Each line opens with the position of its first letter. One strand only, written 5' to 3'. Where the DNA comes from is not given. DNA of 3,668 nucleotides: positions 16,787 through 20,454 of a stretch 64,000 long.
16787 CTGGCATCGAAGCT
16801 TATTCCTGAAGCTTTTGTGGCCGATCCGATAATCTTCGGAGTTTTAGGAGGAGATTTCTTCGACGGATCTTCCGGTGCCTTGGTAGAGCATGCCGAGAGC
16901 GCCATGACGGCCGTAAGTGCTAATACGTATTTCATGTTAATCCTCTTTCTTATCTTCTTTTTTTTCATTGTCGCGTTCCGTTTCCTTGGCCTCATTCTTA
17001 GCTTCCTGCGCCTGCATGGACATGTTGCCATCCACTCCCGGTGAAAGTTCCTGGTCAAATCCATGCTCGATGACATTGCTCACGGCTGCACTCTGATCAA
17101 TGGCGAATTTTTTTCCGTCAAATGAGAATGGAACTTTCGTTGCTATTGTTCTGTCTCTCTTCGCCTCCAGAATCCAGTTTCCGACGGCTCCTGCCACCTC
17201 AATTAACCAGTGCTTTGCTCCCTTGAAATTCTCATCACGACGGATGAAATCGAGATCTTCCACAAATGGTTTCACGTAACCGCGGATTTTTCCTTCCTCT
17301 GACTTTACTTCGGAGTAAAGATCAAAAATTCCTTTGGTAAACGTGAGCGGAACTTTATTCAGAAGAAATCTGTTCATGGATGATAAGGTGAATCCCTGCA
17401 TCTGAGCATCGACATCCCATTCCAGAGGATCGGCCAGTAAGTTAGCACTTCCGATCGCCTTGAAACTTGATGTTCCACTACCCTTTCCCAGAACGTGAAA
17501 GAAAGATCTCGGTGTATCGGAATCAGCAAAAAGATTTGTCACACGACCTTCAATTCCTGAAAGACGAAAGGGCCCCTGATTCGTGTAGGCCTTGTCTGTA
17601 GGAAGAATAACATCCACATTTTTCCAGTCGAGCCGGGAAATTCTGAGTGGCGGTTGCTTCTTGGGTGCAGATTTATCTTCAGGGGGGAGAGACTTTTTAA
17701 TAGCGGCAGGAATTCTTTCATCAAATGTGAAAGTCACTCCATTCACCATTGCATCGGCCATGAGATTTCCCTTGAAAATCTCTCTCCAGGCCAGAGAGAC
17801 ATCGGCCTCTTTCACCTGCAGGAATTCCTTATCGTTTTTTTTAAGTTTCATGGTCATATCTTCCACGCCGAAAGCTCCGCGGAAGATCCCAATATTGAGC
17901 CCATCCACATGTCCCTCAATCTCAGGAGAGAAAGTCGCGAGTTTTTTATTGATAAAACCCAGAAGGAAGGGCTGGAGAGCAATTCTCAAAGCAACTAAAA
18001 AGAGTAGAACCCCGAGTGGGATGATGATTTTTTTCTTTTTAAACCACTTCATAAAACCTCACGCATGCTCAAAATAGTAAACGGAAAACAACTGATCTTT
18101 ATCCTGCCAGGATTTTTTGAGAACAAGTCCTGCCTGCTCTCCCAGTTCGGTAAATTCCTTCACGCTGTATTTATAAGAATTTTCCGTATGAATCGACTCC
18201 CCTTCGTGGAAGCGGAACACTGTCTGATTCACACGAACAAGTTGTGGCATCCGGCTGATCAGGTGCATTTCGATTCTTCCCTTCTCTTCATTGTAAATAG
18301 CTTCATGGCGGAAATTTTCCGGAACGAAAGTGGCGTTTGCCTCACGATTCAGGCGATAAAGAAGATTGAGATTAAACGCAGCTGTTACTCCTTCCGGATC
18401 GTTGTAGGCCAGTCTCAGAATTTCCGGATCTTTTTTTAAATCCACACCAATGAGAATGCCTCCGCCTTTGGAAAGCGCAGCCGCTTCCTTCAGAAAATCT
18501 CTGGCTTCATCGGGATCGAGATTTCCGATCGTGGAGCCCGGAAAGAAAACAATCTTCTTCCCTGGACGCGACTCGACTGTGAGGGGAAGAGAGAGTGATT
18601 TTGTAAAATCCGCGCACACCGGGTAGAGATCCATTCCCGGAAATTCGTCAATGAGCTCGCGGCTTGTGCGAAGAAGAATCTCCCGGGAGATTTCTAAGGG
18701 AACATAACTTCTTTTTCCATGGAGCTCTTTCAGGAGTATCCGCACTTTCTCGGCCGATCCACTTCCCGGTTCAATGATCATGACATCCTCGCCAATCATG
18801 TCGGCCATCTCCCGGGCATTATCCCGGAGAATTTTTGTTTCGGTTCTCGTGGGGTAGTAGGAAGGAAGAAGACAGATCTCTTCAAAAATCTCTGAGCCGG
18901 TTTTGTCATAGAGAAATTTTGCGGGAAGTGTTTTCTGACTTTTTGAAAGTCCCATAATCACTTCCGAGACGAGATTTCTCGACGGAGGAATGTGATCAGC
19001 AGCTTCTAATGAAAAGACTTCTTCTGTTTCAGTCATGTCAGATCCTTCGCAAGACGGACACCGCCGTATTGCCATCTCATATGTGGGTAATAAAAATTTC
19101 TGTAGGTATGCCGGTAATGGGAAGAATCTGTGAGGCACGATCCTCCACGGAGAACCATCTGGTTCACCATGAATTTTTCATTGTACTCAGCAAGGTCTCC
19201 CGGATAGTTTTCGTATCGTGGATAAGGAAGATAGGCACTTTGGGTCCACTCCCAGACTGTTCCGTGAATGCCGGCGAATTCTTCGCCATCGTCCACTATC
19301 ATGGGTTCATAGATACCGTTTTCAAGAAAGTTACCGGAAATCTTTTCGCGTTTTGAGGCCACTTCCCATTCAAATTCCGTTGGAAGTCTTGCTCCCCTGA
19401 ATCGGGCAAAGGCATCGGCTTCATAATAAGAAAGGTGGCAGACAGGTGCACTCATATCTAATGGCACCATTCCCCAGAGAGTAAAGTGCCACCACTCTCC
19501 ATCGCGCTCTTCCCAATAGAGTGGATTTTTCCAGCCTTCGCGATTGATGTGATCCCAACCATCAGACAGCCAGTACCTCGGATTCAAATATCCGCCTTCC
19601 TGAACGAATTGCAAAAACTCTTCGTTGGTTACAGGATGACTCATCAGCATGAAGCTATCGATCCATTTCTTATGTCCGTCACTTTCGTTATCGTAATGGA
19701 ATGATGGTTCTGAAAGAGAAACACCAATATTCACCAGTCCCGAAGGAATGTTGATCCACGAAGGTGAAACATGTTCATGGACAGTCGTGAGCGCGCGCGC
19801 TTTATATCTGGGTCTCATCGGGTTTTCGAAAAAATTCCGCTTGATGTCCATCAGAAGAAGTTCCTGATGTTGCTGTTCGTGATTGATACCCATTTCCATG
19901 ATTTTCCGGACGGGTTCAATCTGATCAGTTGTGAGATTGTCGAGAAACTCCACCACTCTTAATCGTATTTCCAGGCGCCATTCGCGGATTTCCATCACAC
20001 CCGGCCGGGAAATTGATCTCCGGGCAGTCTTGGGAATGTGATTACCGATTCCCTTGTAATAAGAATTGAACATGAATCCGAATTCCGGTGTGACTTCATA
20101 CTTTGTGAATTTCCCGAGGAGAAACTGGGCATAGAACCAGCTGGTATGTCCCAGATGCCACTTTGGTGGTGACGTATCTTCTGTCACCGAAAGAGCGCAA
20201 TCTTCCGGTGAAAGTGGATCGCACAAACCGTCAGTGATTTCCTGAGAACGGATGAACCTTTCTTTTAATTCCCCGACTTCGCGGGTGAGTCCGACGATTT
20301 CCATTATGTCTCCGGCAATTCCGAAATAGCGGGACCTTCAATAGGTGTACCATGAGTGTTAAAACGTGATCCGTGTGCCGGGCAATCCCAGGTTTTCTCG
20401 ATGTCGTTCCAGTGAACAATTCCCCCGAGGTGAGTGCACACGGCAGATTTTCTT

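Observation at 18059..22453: Four-gene translationally coupled operon: DUF4383 membrane protein, FAD-oxidase fused to Rieske domain, EgtB and EgtD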

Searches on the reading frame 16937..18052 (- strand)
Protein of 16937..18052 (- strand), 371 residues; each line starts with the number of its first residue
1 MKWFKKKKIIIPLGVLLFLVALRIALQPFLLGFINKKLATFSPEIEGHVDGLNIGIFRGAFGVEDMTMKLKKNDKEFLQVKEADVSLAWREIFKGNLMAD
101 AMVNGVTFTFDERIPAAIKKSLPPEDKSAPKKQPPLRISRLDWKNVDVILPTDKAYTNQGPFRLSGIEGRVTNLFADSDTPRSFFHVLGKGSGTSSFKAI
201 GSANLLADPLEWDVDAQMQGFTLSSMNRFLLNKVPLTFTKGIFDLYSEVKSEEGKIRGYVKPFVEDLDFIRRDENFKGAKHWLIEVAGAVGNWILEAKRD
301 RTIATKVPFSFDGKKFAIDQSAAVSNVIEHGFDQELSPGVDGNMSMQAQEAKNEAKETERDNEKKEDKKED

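Call 20: search_protein_families(library=pfam, proteins=[window:16937-18052:-], max_evalue=0.001)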
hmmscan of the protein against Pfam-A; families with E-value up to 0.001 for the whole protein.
window:16937-18052:- (371 aa): 1 family
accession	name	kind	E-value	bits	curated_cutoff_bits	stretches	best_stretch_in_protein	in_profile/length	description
PF05359.17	DUF748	-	2.2e-13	49.7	50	2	124-269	654-800/1037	Domain of Unknown Function (DUF748)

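Call 62: search_protein_families(library=ncbifam, proteins=[window:16937-18052:-], max_evalue=0.001)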
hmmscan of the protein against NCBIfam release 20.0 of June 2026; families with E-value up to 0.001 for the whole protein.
window:16937-18052:- (371 aa): 0 families

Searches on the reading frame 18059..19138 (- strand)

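Call 3: search_protein_families(library=pfam, proteins=[window:18059-19138:-], max_evalue=0.01)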
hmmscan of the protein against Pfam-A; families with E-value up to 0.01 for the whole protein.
window:18059-19138:- (359 aa): 1 family
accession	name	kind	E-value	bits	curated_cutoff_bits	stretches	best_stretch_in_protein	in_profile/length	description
PF10017.15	Methyltransf_33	-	2.8e-107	358.8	23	1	58-357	3-303/304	Histidine-specific methyltransferase, SAM-dependent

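Call 4: search_protein_families(library=ncbifam, proteins=[window:18059-19138:-], max_evalue=0.01)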
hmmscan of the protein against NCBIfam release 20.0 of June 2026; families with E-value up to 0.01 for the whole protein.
window:18059-19138:- (359 aa): 2 families
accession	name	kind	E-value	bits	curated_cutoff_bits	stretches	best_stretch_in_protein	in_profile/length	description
TIGR03438.1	egtD_ergothio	equivalog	3.2e-115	384.5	290.9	1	56-355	2-300/301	L-histidine N(alpha)-methyltransferase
TIGR03439.1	methyl_EasF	subfamily_domain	8.1e-55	185.9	205.55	1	54-354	11-320/321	EasF family methyltransferase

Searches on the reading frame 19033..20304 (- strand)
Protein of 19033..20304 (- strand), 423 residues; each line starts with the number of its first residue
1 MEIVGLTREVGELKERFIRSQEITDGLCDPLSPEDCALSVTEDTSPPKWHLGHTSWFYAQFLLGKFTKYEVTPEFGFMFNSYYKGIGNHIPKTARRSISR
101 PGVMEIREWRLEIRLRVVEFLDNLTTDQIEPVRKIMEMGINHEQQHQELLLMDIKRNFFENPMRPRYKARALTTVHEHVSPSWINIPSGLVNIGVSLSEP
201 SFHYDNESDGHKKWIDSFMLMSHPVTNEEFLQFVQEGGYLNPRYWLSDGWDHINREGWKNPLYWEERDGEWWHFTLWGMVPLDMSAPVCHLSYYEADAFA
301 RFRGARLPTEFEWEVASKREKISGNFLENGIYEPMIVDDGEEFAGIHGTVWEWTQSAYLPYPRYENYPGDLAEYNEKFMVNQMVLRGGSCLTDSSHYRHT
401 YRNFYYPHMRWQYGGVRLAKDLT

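Call 3: search_protein_families(library=pfam, proteins=[window:19033-20304:-], max_evalue=0.01)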
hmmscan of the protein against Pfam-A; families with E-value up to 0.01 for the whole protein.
window:19033-20304:- (423 aa): 2 families
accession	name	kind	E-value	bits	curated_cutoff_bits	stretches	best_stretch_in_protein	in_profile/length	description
PF03781.23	FGE-sulfatase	-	2.9e-34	119.3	23.3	2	181-321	3-126/255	Sulfatase-modifying factor enzyme 1-like domain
PF12867.12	DinB_2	-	2e-09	38.4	24.8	1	17-149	2-127/128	DinB superfamily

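Call 4: search_protein_families(library=ncbifam, proteins=[window:19033-20304:-], max_evalue=0.01)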
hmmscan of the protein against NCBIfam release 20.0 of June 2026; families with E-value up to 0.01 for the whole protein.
window:19033-20304:- (423 aa): 6 families
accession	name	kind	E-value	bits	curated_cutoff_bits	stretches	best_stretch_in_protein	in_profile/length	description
TIGR03440.2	egtB_TIGR03440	equivalog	1.4e-148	495.5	360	1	14-419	2-413/413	ergothioneine biosynthesis protein EgtB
NF041186.1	SenA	equivalog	3.1e-92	309.9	420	1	12-419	7-381/382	selenoneine synthase SenA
TIGR04344.1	ovoA_Nterm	equivalog_domain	7.1e-37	127.3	400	1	12-418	16-443/444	5-histidylcysteine sulfoxide synthase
TIGR04373.1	egtB_X_signatur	signature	6.3e-08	32.6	71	1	373-417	3-47/50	EgtB-related enzyme signature domain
TIGR03525.2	GldK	equivalog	2.7e-05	23.7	350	0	302-330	253-281/408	T9SS ring complex lipoprotein PorK/GldK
NF051459.1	pyoverdine_PvdO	equivalog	0.0082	15.2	500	0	346-422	207-280/280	dihydropyoverdine dehydrogenase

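Call 13: search_solved_structures(query=window:19033-20304:-, max_evalue=0.001, show_alignments=3)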
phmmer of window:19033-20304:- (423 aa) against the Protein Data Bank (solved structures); distinct sequences matched with E-value up to 0.001: 26.
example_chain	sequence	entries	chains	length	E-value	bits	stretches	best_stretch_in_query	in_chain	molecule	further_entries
8qf6_A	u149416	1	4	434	8.9e-112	377.3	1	20-422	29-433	Ergothioneine biosynthesis protein EgtB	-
6qki_A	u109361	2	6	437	9.2e-112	377.3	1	20-422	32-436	Uncharacterized protein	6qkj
6o6l_A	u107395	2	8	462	1.1e-111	377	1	20-422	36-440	EgtB (Cabther)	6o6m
4x8b_A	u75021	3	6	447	7.1e-34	120.5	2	104-321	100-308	Sulfoxide synthase EgtB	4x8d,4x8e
8ux5_A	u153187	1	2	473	9.6e-30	106.9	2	31-321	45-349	Selenoxide synthase OvsA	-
8u41_A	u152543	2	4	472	6.3e-28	100.9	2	31-321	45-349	Selenoxide synthase OvsA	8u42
8ryz_A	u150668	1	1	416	1.6e-25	93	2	38-317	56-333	selenoneine synthase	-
8k5i_A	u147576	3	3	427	1.7e-25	93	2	38-317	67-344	selenoneine synthase SenA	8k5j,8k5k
8vig_A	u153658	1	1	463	1.4e-24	89.9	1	46-418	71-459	Sulfoxide synthase EgtB-IV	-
8vih_A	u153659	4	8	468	1.6e-24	89.7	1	45-419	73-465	Sulfoxide synthase EgtB-IV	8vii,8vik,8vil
8khq_A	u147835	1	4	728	1.4e-17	66.8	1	23-413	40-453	5-histidylcysteine sulfoxide synthase/putative 4-mercaptohistidine N1-methyltranferase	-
8aru_A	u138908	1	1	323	6.3e-09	38.3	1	183-317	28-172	Formylglycine-generating enzyme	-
7ml6_A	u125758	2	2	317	6.4e-09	38.3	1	215-317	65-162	CalU17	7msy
1y1e_X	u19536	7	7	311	7.5e-09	38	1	183-317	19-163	C-alpha-formyglycine-generating enzyme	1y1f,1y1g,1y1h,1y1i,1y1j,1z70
2afy_X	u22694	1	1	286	7.5e-09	38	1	183-317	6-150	Sulfatase modifying factor 1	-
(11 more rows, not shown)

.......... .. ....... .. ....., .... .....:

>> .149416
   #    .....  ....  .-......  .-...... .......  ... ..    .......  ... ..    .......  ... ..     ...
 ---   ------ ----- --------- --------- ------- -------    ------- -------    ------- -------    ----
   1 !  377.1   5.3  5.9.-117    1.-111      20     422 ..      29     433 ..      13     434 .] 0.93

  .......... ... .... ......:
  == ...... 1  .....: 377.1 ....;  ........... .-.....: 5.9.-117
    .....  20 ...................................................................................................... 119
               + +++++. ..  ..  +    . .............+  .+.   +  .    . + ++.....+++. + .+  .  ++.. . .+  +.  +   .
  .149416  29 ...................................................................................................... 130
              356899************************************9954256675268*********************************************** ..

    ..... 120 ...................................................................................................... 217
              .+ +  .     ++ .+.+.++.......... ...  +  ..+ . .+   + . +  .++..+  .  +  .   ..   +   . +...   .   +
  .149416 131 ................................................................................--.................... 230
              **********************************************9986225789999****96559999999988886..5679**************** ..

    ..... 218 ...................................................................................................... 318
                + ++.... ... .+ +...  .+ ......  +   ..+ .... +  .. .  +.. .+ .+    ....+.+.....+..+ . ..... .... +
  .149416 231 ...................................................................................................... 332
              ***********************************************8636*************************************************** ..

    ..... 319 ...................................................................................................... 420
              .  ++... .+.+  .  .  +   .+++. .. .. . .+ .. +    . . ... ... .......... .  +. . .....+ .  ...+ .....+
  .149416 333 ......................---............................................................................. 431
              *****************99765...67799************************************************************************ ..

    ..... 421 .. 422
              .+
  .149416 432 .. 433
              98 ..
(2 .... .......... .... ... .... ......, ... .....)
